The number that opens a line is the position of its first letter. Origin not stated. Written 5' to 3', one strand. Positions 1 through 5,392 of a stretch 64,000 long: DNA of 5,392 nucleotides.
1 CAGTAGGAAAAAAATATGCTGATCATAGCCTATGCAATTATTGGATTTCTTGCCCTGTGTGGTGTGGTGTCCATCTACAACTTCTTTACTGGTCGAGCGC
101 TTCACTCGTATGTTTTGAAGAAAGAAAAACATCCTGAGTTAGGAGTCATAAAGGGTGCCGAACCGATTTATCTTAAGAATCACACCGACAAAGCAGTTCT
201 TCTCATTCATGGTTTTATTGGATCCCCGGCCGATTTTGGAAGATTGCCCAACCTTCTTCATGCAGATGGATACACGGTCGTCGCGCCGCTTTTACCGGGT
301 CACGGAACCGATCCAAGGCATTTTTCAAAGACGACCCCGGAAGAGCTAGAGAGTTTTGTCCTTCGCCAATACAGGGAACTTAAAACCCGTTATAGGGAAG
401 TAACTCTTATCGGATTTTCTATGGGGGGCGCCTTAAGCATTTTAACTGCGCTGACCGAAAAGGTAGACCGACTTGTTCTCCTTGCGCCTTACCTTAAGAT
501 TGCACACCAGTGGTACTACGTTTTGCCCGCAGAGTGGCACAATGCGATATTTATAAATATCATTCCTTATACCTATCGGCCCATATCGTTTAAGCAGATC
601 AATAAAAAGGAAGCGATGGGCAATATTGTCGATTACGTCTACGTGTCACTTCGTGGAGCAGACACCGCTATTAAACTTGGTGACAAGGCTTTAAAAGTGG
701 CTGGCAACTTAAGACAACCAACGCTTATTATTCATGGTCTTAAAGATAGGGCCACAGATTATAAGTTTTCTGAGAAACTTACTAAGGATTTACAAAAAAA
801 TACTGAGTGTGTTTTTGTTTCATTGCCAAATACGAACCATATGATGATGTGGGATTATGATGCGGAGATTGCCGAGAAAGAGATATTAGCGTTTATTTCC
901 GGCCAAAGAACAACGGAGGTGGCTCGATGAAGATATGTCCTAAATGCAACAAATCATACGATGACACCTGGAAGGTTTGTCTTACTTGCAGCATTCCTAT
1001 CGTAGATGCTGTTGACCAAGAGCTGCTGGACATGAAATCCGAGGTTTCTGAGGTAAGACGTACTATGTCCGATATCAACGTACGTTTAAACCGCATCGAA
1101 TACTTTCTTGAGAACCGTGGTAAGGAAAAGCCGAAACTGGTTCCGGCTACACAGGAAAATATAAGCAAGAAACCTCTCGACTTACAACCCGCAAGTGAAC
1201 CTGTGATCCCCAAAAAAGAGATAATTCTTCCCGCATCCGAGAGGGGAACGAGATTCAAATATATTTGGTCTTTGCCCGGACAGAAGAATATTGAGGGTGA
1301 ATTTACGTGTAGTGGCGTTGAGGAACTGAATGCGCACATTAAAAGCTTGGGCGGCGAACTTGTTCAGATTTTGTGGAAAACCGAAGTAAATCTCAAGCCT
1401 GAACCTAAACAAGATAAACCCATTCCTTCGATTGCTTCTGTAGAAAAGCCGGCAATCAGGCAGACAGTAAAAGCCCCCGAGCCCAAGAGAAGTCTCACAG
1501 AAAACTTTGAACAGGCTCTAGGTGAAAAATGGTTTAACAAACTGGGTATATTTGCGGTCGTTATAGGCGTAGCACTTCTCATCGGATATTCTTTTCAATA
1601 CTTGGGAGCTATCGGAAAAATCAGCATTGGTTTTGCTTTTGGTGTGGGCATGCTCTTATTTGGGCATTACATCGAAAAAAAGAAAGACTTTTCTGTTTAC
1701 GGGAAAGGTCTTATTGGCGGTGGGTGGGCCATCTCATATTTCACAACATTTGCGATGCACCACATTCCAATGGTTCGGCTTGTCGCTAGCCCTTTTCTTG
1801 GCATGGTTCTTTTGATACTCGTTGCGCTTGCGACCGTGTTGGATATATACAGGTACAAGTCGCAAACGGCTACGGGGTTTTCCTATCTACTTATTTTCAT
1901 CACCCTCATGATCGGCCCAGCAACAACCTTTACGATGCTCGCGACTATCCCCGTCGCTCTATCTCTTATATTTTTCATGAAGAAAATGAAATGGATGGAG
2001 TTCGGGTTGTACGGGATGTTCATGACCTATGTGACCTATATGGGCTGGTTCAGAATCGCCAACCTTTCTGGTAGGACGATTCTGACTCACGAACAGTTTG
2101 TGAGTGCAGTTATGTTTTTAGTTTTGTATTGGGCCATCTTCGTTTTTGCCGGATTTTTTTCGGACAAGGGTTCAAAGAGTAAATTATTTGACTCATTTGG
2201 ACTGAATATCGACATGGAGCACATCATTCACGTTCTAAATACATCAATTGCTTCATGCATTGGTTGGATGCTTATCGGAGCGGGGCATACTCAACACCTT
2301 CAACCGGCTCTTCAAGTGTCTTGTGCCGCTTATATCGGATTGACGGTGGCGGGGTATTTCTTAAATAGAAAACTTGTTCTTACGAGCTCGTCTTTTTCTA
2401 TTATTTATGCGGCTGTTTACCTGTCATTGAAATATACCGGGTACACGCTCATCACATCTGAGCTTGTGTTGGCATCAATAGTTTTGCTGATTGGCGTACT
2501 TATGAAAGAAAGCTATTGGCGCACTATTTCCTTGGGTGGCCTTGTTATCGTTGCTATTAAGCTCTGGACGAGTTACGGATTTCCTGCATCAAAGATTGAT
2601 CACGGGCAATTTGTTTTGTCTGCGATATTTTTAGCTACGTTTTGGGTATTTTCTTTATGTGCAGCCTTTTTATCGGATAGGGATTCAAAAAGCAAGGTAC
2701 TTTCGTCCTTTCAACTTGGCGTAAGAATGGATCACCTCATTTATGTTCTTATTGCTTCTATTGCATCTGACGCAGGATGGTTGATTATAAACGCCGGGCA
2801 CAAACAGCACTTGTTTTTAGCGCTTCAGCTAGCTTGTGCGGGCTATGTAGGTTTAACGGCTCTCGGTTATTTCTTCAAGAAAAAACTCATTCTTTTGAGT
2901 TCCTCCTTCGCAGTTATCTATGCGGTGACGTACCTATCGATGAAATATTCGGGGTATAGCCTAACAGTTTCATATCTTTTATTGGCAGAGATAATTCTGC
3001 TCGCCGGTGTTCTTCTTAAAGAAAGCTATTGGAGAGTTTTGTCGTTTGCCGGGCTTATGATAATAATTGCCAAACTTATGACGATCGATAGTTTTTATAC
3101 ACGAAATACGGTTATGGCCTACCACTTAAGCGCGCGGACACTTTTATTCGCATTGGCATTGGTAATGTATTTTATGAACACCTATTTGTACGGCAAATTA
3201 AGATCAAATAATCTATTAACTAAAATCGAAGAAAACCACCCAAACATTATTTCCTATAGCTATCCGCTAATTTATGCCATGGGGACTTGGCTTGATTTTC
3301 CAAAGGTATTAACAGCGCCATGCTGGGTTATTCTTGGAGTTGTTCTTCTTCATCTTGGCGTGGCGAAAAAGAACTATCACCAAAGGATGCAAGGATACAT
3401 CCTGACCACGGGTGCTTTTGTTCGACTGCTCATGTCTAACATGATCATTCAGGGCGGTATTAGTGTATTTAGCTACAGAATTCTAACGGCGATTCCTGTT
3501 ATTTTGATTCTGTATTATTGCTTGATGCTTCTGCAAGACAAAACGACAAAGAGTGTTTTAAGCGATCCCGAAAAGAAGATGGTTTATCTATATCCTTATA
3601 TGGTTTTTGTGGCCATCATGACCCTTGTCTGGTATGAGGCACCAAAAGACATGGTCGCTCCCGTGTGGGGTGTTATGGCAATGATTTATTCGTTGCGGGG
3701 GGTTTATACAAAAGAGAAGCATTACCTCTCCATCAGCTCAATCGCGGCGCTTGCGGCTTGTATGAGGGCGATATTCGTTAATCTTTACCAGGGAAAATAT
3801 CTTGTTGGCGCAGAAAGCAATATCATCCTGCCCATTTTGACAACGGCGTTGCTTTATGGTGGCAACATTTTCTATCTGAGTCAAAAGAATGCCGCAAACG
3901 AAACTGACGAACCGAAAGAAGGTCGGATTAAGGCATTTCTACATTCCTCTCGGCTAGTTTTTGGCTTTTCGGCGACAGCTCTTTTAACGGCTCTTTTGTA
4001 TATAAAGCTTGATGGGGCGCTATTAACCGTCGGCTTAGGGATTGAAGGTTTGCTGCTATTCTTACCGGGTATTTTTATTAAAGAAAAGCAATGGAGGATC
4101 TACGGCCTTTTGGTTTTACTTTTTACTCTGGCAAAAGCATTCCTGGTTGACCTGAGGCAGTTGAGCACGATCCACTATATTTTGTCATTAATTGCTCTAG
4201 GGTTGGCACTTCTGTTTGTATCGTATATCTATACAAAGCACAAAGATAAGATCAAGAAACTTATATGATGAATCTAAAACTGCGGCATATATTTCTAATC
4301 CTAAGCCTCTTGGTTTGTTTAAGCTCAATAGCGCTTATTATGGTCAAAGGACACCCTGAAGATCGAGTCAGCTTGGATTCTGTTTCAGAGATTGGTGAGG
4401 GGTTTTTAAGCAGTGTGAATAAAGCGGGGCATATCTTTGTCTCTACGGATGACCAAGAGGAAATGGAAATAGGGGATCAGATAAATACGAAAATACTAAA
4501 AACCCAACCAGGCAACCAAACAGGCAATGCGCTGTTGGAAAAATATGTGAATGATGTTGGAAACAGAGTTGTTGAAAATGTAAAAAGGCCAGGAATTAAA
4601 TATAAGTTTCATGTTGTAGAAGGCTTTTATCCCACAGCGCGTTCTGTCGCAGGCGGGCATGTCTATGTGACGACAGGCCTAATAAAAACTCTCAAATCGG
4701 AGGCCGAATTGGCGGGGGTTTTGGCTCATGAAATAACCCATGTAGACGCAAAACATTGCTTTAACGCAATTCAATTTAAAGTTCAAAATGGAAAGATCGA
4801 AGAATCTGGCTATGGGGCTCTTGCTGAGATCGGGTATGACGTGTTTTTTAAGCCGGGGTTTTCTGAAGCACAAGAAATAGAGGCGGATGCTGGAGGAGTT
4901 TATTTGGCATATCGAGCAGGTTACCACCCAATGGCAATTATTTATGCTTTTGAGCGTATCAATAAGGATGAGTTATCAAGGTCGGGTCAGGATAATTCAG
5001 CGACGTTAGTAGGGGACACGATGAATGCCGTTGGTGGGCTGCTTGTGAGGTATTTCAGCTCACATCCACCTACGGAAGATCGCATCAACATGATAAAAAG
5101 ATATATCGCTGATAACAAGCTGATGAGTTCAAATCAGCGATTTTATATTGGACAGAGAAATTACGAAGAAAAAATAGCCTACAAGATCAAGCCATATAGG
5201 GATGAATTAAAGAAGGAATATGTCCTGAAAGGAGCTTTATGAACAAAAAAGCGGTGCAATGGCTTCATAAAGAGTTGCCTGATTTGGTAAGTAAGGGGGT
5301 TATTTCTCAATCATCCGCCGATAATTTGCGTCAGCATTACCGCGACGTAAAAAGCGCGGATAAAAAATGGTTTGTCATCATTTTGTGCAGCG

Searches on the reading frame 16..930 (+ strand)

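Call 40: search_protein_families(library=pfam, proteins=[window:16-930:+], max_evalue=0.0001)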
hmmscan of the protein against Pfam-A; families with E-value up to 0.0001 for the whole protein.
window:16-930:+ (304 aa): 7 families
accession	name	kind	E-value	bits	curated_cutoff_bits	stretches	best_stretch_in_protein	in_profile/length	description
PF12146.15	Hydrolase_4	-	1.5e-19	70.7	27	1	56-280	2-237/239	Serine aminopeptidase, S33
PF00561.26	Abhydrolase_1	-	2.3e-18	67.2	25.8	1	60-160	2-103/245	alpha/beta hydrolase fold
PF12697.13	Abhydrolase_6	-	1.3e-17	65.7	26.3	1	61-287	1-216/217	Alpha/beta hydrolase family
PF20434.5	BD-FAE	-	8.3e-08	32.4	26.8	1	114-259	76-215/215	BD-FAE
PF01738.24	DLH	-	1.5e-05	25.1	21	0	58-154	13-125/217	Dienelactone hydrolase family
PF02230.22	Abhydrolase_2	-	3.8e-05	24.1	23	0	124-149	102-127/217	Phospholipase/Carboxylesterase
PF00326.27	Peptidase_S9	-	4.6e-05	23.4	22.6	0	232-295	143-207/213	Prolyl oligopeptidase family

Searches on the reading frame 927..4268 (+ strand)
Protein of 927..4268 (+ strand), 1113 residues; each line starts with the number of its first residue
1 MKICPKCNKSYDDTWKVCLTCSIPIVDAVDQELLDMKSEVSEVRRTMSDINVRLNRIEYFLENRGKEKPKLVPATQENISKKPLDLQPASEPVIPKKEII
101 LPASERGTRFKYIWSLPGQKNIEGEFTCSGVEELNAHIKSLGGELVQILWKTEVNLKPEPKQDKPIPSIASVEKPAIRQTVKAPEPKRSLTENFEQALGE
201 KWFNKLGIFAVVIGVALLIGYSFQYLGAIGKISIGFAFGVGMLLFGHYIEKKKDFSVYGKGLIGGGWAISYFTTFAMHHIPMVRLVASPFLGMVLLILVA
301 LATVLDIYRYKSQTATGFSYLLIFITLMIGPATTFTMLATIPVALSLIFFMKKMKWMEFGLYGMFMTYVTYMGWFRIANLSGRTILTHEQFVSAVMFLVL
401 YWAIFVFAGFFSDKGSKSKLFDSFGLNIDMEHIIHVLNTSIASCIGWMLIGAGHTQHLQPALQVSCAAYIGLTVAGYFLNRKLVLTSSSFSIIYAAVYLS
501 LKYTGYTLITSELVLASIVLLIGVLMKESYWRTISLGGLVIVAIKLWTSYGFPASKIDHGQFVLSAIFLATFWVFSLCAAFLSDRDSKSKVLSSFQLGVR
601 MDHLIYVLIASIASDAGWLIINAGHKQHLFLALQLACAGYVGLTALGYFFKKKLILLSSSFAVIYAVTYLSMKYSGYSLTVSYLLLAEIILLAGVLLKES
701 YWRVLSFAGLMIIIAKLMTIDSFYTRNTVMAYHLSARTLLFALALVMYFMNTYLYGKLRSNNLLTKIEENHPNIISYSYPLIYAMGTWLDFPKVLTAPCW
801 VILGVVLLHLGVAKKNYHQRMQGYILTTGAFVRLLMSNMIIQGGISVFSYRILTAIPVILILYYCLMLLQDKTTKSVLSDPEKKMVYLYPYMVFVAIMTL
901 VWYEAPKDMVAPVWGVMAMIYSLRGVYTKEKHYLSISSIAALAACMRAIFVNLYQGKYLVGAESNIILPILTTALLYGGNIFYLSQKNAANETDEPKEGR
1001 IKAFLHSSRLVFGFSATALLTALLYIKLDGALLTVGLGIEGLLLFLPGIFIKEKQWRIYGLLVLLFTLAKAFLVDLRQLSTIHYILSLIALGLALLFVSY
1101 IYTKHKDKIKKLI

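Call 40: search_protein_families(library=pfam, proteins=[window:927-4268:+], max_evalue=0.0001)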
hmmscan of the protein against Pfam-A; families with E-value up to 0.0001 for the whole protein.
window:927-4268:+ (1113 aa): 1 family
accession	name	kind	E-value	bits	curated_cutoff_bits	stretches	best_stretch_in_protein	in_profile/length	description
PF10101.14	DUF2339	-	3.8e-28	99.1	33.6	2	516-1104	144-658/659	Predicted membrane protein (DUF2339)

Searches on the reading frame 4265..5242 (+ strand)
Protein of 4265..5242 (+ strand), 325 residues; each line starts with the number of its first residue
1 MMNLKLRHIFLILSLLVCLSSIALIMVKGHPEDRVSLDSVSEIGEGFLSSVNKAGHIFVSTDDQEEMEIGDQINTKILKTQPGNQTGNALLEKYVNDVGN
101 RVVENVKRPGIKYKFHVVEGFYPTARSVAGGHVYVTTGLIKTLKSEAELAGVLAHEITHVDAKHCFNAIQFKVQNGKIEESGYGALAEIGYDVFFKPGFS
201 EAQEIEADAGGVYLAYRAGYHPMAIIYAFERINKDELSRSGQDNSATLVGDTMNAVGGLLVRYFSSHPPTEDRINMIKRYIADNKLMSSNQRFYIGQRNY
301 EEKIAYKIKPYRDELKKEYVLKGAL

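Call 40: search_protein_families(library=pfam, proteins=[window:4265-5242:+], max_evalue=0.0001)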
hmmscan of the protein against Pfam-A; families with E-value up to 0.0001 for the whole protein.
window:4265-5242:+ (325 aa): 1 family
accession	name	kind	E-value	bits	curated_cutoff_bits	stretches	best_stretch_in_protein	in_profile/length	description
PF01435.24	Peptidase_M48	-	4.7e-24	85.7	20.3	1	92-279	4-184/186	Peptidase family M48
